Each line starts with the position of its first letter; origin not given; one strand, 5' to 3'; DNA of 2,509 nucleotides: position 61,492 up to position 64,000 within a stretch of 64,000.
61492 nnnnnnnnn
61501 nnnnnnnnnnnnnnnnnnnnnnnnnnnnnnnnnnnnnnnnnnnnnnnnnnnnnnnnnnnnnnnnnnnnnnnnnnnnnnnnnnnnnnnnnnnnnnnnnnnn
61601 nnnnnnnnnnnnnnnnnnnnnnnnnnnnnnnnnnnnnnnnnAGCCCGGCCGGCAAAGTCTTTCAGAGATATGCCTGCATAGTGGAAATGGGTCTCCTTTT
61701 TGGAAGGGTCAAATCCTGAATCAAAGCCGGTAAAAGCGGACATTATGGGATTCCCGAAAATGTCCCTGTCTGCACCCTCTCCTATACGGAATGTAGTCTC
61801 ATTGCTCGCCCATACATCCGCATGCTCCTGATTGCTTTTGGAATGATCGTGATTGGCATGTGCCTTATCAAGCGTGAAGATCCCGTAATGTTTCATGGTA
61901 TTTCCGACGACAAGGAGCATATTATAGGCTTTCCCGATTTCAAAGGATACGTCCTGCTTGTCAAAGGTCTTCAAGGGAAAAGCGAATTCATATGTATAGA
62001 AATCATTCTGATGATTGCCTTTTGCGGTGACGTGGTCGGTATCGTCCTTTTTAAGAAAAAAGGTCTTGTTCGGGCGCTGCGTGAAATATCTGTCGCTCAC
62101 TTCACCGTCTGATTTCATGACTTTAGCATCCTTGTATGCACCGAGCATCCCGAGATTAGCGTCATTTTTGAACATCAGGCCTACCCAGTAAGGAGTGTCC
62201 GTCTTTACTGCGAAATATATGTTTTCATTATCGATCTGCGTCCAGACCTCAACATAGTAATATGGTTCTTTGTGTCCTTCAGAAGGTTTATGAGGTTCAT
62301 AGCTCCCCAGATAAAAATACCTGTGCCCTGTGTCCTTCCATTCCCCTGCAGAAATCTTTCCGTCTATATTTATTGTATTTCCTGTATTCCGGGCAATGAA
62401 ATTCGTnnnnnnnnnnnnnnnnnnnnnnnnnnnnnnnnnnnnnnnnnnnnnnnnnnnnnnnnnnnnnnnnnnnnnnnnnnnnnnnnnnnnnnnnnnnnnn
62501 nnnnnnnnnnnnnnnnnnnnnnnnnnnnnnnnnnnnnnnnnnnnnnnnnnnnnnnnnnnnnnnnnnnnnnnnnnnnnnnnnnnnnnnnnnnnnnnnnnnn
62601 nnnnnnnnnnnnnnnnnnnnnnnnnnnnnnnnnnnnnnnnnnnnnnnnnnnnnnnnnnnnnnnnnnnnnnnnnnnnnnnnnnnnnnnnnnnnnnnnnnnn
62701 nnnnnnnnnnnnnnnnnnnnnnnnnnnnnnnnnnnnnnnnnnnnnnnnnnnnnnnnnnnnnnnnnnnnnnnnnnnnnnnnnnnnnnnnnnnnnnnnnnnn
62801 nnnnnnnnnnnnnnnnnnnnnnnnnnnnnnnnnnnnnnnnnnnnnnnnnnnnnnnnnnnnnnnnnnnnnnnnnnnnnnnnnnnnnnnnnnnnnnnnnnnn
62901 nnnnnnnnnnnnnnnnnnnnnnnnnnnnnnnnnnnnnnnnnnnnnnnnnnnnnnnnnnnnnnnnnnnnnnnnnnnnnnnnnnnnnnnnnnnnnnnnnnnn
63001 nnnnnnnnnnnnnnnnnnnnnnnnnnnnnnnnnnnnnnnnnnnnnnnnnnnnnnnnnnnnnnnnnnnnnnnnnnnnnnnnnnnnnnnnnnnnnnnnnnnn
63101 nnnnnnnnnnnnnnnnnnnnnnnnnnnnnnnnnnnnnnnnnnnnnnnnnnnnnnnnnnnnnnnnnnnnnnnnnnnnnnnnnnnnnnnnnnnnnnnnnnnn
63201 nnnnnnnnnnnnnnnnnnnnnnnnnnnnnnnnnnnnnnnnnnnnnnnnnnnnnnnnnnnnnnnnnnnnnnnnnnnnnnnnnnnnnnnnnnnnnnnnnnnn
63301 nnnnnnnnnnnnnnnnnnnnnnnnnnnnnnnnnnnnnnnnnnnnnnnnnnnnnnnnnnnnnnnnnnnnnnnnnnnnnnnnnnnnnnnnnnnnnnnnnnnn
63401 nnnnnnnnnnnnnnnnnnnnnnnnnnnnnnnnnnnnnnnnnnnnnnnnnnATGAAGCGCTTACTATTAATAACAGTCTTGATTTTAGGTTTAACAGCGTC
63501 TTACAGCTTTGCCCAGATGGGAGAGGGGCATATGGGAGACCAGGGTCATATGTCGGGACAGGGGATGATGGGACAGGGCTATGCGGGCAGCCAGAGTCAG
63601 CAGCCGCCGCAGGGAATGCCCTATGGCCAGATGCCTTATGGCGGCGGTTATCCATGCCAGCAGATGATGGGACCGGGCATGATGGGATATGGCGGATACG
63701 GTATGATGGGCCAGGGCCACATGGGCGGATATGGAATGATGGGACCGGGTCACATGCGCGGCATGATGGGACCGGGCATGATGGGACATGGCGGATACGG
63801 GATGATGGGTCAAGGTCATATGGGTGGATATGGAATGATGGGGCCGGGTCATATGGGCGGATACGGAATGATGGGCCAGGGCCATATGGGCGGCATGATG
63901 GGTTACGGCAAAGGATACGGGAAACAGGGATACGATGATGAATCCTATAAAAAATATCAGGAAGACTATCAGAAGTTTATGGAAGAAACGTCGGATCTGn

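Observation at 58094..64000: Compact envelope redox/metal cluster containing two candidate selenoproteins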

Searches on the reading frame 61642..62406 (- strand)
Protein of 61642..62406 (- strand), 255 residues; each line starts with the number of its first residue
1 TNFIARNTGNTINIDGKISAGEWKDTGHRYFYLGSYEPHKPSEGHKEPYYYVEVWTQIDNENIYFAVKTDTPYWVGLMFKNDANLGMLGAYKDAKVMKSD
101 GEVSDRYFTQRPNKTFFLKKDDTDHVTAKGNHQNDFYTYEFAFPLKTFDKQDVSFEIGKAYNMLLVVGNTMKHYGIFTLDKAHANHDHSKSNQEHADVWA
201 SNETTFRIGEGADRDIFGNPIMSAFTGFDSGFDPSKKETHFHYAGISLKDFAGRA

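Call 71: search_solved_structures(query=A3, max_evalue=10, show_alignments=3)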
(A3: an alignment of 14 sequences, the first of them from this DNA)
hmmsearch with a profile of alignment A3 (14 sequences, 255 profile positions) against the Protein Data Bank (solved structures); distinct sequences matched with E-value up to 10: 0.

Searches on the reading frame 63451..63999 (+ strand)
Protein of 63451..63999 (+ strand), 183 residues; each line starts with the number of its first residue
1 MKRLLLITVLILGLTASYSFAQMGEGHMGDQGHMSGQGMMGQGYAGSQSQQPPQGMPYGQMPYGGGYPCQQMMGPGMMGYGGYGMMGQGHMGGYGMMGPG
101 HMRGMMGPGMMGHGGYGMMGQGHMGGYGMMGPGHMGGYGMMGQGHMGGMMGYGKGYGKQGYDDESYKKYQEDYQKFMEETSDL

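Call 9: search_protein_families(library=pfam, max_evalue=0.1, proteins=[window:63451-63999:+])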
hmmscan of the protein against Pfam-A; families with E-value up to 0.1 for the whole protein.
window:63451-63999:+ (183 aa): 0 families

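Call 34: search_protein_families(library=pfam, max_evalue=0.05, proteins=[window:63451-63999:+])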
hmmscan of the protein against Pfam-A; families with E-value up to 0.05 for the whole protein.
window:63451-63999:+ (183 aa): 0 families
